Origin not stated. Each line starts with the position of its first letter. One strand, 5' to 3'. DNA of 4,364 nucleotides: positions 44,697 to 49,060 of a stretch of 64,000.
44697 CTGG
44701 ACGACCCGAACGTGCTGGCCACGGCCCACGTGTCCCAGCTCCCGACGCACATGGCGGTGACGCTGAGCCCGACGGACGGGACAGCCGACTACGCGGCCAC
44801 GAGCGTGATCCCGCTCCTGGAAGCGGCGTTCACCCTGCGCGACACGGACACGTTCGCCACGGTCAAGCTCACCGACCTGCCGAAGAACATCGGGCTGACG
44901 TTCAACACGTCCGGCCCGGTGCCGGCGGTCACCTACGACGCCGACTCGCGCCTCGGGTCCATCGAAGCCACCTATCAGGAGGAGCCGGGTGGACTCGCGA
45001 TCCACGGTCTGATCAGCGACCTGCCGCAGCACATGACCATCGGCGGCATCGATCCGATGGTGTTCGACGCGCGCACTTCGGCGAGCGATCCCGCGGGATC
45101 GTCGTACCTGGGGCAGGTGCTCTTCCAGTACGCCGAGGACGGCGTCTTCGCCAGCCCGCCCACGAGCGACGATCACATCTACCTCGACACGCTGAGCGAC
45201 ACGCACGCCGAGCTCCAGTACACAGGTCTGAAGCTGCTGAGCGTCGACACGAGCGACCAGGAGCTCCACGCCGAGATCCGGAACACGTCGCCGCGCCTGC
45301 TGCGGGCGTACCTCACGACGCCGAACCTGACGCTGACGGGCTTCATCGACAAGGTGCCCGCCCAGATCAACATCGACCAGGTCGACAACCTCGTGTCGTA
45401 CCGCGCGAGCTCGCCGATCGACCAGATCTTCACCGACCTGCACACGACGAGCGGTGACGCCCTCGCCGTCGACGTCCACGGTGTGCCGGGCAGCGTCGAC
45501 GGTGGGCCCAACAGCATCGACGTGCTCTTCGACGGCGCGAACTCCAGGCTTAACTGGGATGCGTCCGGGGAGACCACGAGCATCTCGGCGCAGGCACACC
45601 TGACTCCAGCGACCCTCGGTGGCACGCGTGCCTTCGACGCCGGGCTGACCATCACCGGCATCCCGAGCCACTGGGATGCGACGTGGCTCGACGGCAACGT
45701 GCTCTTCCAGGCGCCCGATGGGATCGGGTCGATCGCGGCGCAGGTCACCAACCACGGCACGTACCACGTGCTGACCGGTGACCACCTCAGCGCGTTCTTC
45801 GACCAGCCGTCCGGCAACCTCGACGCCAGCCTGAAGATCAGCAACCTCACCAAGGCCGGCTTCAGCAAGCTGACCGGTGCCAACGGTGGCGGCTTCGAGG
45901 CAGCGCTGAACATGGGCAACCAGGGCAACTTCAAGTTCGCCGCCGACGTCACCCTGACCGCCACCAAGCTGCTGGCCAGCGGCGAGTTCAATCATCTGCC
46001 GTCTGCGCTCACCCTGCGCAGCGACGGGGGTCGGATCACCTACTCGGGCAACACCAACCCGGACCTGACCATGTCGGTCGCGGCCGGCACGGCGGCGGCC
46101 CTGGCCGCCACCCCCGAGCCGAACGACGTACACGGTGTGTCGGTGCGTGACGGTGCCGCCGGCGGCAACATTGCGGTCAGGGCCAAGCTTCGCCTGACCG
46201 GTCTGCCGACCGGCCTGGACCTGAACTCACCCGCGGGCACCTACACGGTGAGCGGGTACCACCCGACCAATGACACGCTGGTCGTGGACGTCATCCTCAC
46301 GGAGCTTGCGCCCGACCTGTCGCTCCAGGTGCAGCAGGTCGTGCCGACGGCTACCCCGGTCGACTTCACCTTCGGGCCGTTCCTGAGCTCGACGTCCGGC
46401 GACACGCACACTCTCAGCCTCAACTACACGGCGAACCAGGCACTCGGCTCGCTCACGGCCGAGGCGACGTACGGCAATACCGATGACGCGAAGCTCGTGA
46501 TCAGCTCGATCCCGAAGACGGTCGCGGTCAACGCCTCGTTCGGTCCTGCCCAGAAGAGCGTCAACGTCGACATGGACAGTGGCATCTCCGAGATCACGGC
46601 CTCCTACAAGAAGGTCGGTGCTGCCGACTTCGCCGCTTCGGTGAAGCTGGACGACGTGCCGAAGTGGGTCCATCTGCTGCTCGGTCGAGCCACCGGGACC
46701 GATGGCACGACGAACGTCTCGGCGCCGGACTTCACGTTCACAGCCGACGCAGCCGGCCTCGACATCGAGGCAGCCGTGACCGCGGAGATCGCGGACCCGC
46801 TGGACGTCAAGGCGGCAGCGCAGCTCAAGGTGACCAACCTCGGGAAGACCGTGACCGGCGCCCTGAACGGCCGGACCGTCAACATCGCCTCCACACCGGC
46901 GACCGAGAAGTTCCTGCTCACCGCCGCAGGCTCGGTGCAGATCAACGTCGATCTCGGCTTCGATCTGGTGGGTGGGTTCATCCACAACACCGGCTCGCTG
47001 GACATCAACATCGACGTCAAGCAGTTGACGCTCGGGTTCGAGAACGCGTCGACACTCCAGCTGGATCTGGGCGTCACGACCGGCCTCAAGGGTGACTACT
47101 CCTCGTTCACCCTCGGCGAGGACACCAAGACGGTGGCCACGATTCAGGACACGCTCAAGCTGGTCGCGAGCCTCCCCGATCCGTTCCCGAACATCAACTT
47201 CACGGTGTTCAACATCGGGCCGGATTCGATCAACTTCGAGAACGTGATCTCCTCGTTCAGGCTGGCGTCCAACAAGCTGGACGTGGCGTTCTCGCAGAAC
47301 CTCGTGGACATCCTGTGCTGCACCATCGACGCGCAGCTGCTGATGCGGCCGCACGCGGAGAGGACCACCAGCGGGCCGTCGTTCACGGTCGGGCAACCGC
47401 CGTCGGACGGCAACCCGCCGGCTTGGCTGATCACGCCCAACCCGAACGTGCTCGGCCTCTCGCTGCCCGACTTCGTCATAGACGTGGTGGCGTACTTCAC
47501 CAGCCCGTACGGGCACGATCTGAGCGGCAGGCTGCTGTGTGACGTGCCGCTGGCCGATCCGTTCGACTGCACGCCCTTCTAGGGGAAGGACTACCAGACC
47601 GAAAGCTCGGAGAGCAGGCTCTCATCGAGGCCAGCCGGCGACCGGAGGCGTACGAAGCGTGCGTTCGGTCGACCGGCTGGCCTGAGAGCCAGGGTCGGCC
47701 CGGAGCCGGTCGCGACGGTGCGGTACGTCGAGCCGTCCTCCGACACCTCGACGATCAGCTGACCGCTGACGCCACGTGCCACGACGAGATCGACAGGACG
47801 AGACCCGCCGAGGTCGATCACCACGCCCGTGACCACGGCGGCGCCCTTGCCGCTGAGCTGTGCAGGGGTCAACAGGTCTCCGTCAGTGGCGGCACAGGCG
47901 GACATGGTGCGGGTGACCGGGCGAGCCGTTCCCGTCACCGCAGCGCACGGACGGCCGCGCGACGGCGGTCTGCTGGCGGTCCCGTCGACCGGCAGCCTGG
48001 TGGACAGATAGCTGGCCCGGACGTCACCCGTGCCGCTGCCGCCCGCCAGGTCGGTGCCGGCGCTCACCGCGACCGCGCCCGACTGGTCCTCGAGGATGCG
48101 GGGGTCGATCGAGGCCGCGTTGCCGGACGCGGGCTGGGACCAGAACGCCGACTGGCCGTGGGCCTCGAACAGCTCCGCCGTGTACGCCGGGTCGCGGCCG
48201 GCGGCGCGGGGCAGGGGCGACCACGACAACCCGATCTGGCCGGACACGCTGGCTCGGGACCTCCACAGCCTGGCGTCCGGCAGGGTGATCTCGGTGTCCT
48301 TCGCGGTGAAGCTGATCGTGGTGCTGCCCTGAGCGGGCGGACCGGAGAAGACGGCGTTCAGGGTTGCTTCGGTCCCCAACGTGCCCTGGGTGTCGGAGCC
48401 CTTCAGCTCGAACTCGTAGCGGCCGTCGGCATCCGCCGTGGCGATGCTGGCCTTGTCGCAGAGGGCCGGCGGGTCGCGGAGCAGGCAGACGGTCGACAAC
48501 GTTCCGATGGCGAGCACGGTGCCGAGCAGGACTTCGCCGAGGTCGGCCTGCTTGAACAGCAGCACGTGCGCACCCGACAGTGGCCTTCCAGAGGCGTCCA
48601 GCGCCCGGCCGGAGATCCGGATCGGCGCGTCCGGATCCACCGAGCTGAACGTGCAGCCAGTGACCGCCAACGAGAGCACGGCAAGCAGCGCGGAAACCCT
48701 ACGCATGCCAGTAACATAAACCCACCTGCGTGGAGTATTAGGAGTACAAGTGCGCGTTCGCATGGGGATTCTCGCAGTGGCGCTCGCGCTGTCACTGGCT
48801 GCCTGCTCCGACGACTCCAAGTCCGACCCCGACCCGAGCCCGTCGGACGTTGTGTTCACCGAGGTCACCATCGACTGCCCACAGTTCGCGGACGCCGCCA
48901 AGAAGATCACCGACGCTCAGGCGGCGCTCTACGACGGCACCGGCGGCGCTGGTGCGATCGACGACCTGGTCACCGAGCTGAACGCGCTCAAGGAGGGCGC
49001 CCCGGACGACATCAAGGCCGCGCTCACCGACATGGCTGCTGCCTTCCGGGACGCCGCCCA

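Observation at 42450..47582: A ~1,710-aa secreted protein built from degenerate '[LIV]-P-x-x-hydrophobic' modules that I cannot place in any known family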

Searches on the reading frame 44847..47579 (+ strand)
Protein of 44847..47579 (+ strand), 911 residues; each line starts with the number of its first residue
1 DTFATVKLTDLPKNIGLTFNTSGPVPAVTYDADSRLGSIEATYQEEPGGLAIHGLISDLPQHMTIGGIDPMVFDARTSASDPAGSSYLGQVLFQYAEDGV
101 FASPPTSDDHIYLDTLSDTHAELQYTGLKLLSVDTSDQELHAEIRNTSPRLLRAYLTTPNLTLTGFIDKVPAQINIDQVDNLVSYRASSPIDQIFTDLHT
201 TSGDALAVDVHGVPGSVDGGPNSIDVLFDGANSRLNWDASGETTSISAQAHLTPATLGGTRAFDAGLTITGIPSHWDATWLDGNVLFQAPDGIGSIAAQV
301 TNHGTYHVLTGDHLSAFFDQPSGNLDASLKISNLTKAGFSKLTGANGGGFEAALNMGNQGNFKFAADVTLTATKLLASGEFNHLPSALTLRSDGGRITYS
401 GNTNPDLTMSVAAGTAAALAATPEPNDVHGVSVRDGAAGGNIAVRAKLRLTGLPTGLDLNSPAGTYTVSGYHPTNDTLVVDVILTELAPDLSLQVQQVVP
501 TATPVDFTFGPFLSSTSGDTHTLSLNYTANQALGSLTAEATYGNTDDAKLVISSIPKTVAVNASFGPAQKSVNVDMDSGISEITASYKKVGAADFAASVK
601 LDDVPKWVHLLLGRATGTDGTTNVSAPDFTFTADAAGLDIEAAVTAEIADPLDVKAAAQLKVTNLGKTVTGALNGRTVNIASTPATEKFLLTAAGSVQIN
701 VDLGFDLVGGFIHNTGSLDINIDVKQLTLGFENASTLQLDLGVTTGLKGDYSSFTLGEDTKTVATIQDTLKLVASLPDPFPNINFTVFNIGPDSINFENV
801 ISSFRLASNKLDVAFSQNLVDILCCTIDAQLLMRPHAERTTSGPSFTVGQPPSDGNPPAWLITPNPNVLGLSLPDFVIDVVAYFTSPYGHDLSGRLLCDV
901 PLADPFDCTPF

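Call 34: predict_structure(alignment_id=A3)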
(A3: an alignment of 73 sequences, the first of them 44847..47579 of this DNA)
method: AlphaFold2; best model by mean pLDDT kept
length: 911 residues; sequences in the alignment: 73
mean_pLDDT: 83.7   pTM: 0.66
mean pLDDT of the five models: 83.7, 83.4, 79.4, 77.2, 76.6
residues with pLDDT >= 90: 397; 70-90: 363; 50-70: 129; < 50: 22
segments of 3 or more residues with pLDDT < 50: 618-623, 706-709, 777-781
pLDDT, mean of each block of 10 residues (from residue 1): 72 88 83 88 68 78 87 92 91 76 87 78 78 87 88 90 90 86 82 92 93 67 76 87 92 91 94 91 89 92 93 95 95 93 79 89 95 95 92 92 95 96 96 95 96 95 93 95 90 94 94 87 93 94 86 95 86 94 89 81 94 63 63 93 70 64 92 81 92 66 53 63 75 90 84 85 68 51 60 65 85 73 64 84 86 82 74 71 80 72 66 42
secondary structure, 60 per line:
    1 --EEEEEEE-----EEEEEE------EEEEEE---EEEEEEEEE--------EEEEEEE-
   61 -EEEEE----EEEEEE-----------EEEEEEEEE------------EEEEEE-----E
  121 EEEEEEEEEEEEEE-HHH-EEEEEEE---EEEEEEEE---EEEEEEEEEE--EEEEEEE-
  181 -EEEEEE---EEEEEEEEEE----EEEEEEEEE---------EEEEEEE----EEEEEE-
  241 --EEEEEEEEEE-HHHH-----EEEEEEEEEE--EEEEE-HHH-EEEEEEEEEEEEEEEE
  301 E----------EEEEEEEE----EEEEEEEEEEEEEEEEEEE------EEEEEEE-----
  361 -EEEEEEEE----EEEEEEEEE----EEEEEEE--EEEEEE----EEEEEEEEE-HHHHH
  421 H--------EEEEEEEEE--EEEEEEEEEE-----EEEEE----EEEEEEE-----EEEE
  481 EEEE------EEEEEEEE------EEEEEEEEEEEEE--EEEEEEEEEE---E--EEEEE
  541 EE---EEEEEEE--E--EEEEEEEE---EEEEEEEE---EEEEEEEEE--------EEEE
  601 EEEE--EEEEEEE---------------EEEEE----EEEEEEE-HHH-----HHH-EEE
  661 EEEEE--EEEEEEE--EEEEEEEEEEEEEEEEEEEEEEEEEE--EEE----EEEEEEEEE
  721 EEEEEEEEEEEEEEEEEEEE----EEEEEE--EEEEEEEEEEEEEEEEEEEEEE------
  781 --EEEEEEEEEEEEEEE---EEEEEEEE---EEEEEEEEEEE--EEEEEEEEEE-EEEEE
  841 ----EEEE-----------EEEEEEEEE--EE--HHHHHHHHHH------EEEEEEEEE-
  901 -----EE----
elements in order (helices of 4 or more, strands of 3 or more residues): E3-9 E15-20 E27-32 E36-44 E53-59 E62-66 E71-76 E88-96 E109-114 E120-134 E140-146 E150-157 E161-170 E173-179 E182-187 E191-200 E205-213 E223-229 E234-239 E243-252 H254-257 E263-272 E275-279 E285-301 E312-319 E324-342 E349-355 E362-369 E374-382 E387-393 E396-401 E406-414 H416-421 E430-438 E441-450 E456-460 E465-471 E477-484 E491-498 E505-517 E520-529 E536-542 E546-552 E558-565 E569-576 E580-588 E597-604 E607-613 E629-633 E638-644 E658-665 E668-674 E677-702 E705-707 E712-740 E745-750 E753-774 E783-797 E801-808 E812-822 E825-834 E836-840 E845-848 E860-868 H875-884 E891-899
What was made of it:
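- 46830..47579 (+): C-terminal cap, residues 1461-1710. It has very long strands (22-29 aa), one helix (1674-1683), the SPxG motif, and cysteines at 1623/1624, 1697 and 1707. Call 34.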

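Call 37: fold_search(model_id=the predicted structure, library=pdb)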
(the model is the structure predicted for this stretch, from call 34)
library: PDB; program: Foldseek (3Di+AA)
matches with E <= 10: 324; with E <= 0.001: 4
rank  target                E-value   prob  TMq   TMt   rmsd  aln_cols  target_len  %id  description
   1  8r54_A                4.2e-05  0.12  0.05  0.03  37.6      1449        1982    7  Mouse teneurin-3 non-compact subunit - A0B0 isoform (released 2024-05-08)
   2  7bam_A                1.5e-04  0.12  0.06  0.04  37.6      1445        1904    7  human Teneurin4 WT C2 (released 2021-12-01)
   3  9g42_A                6.2e-04  0.15  0.09  0.06  33.3      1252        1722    8  Mouse Teneurin2 dimer variant A0B0 (released 2026-01-21)
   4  6fay                  6.2e-04  0.10  0.07  0.06  37.5      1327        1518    8  Teneurin3 monomer (released 2018-03-28)
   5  9e9r                  1.0e-03  0.11  0.07  0.03  51.5      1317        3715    8  The Structure of ApoB100 from Human Low-Density Lipoprotein (released 2024-12-18)
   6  8r51_A                1.0e-03  0.06  0.06  0.04  39.5      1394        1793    7  Mouse teneurin-3 non-compact subunit - A1B1 isoform (released 2024-05-08)
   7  8h1s_C                1.6e-03  0.18  0.09  0.10  38.7       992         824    8  Crystal structure of apo-LptDE complex (released 2023-10-11)
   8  5nec_B                1.6e-03  0.08  0.05  0.07  45.0       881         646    8  Crystal structure of the siderophore receptor PiuD from Pseudomonas aeruginosa (released 2018-02-07)
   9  9ia2_A                2.4e-03  0.23  0.10  0.11  39.9       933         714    6  LpDEM from Escherichia coli (released 2025-12-10)
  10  7pq5                  2.8e-03  0.05  0.05  0.05  36.5      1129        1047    8  Photorhabdus laumondii T6SS-associated Rhs protein carrying the Tre23 toxin domain (released 2021-12-01)
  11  8h1s_A                3.1e-03  0.10  0.07  0.07  38.4      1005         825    7  Crystal structure of apo-LptDE complex (released 2023-10-11)
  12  8h1r_D                5.1e-03  0.10  0.07  0.08  36.1       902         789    6  Crystal structure of LptDE-YifL complex (released 2023-10-25)
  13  9g2f_A                6.1e-03  0.06  0.07  0.05  37.5      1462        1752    8  Mouse Teneurin2 dimer variant A1B1 (released 2026-01-21)
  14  4epa                  1.2e-02  0.06  0.06  0.07  45.8       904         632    7  The crystal structure of the ferric yersiniabactin uptake receptor FyuA from Yersinia pestis (released 2012-06-20)
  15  9bde_A                1.3e-02  0.16  0.11  0.10  28.9      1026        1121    9  Middle Region of Apolipoprotein B 100 bound to Low Density Lipoprotein Receptor (released 2024-12-25)
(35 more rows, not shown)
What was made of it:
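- On RHS / YD-repeat proteins: Foldseek E-values are 4e-5 to 6e-4 to teneurins, but TM is 0.05-0.09 and probability about 0.12 (call 37).
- T6SS Rhs and TcB/TcC also appear in the list (call 37).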

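Call 71: fold_search(model_id=the predicted structure, library=viral)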
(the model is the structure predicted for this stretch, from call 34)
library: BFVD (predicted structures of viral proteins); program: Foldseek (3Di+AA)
matches with E <= 10: 331; with E <= 0.001: 1
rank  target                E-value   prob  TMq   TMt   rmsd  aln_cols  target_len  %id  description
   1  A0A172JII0            5.2e-04  0.18  0.07  0.08  53.5      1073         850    8  Uncharacterized protein [Bacillus phage AR9]
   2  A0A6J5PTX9            2.1e-03  0.15  0.07  0.08  36.7       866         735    9  Uncharacterized protein [uncultured Caudovirales phage]
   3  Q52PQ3                4.6e-03  0.12  0.08  0.06  46.7      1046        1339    8  Possible phage tail protein [Xanthomonas phage Xp15]
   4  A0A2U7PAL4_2          5.1e-03  0.38  0.13  0.12  26.0       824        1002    9  (no name in the UniProt tables at hand)
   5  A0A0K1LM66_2          6.1e-03  0.11  0.07  0.08  41.1      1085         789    7  Tail fiber protein [Caulobacter phage Seuss]
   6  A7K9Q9                7.0e-03  0.04  0.05  0.04  46.6      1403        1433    8  Uncharacterized protein Z649L [Chlorovirus heliozoae]
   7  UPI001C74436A         8.0e-03  0.08  0.04  0.04  42.2       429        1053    9  (no name look-up for this kind of identifier)
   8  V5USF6                1.1e-02  0.06  0.07  0.05  47.3      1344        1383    8  Structural protein [Synechococcus phage ACG-2014h]
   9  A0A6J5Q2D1            1.5e-02  0.08  0.07  0.06  35.5      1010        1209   10  Uncharacterized protein [uncultured Caudovirales phage]
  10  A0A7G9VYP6            1.7e-02  0.07  0.09  0.08  41.8      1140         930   10  Tail tubular protein B [Acinetobacter phage Aristophanes]
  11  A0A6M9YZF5            1.9e-02  0.06  0.06  0.07  41.1       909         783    7  (no name in the UniProt tables at hand)
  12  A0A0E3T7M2            2.6e-02  0.02  0.04  0.05  45.8      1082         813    8  Uncharacterized protein [Bacillus phage Stills]
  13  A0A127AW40            3.6e-02  0.08  0.05  0.09  24.2       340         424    7  Baseplate hub + tail lysozyme [Bacillus phage SP-15]
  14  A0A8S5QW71            4.3e-02  0.06  0.05  0.08  43.7       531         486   10  Uncharacterized protein [Siphoviridae sp. ctzSN25]
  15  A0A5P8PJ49            4.7e-02  0.08  0.07  0.09  27.7       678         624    8  Uncharacterized protein [Stenotrophomonas phage Mendera]
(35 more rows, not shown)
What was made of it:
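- Tried and rejected: Nothing was found (call 71).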

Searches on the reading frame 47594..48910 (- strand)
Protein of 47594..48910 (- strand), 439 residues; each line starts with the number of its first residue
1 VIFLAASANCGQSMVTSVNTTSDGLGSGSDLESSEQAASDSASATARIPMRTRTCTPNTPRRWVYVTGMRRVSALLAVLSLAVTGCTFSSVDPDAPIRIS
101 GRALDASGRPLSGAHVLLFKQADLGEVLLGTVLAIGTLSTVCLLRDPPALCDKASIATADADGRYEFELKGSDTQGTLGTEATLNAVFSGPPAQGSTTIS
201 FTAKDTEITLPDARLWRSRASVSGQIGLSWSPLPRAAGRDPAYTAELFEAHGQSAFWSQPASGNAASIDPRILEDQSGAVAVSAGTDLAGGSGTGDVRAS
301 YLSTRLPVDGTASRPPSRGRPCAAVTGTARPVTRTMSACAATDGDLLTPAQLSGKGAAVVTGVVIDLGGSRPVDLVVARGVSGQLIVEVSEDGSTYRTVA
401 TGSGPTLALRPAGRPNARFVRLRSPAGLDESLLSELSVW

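Call 17: search_protein_families(library=pfam, proteins=[window:47594-48910:-], max_evalue=0.01)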
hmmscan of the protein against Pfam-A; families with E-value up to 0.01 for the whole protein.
window:47594-48910:- (439 aa): 1 family
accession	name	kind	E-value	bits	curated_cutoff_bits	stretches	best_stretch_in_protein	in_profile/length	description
PF13620.12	CarboxypepD_reg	-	0.0044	17.8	32.3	0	99-121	2-24/82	Carboxypeptidase regulatory-like domain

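Call 51: search_protein_families(library=pfam, proteins=[window:47594-48706:-], max_evalue=10)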
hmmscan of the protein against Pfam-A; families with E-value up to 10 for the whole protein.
seq(371 aa): 3 families
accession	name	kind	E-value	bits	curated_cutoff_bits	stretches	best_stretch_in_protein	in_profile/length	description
PF13620.12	CarboxypepD_reg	-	0.003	18.3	32.3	1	31-53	2-24/82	Carboxypeptidase regulatory-like domain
PF00775.27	Dioxygenase_C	-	0.093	12.6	27.3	1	24-57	25-58/182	Dioxygenase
PF09134.16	Invasin_D3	-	0.1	13.6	33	1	88-135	54-97/98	Invasin, domain 3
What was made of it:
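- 47591..48706 (-): Convergent partner gene 'lipo370', a 371-aa lipoprotein with lipobox LAVTGC. It has a weak CarboxypepD_reg-like N-terminal region and a weak discoidin/CBM32-like C-terminal region. Pfam E 0.003 (call 51).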

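Call 63: search_solved_structures(query=window:47594-48706:-, max_evalue=10)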
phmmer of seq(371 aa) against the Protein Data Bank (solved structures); distinct sequences matched with E-value up to 10: 4.
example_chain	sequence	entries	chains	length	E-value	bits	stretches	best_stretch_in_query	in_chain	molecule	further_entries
2y1h_A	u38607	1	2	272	1.2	11.4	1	122-170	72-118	PUTATIVE DEOXYRIBONUCLEASE TATDN3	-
7v6i_A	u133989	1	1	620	1.2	11.3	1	24-177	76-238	Lacto-N-biosidase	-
6e8a_A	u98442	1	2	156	1.5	11.1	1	93-189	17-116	DUF1795 domain-containing protein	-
13cz_A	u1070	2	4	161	1.6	10.9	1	93-189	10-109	Inner membrane lipoprotein DcrB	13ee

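Call 64: search_protein_families(library=ncbifam, proteins=[window:47594-48706:-], max_evalue=1)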
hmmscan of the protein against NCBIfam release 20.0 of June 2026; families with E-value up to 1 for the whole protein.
seq(371 aa): 0 families

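Call 80: search_solved_structures(query=A6, max_evalue=10, show_alignments=2)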
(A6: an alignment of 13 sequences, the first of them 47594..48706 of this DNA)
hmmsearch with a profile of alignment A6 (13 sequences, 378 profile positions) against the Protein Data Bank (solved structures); distinct sequences matched with E-value up to 10: 1.
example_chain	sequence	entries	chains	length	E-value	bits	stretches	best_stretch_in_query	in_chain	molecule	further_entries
5msx_A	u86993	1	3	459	0.12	14.8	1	292-366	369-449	Putative endo-1,4-beta-xylanase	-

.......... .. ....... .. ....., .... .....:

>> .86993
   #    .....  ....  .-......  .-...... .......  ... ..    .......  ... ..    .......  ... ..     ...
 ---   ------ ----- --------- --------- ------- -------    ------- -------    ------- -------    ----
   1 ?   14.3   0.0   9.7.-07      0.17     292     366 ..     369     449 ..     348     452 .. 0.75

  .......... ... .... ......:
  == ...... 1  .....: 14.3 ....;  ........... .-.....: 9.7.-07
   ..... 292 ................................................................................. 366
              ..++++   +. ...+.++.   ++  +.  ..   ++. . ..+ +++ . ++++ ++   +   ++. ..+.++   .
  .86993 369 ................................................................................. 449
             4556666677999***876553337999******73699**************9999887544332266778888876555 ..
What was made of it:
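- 47591..48706 (-): PDB profile E 0.12 to 5msx (call 80).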
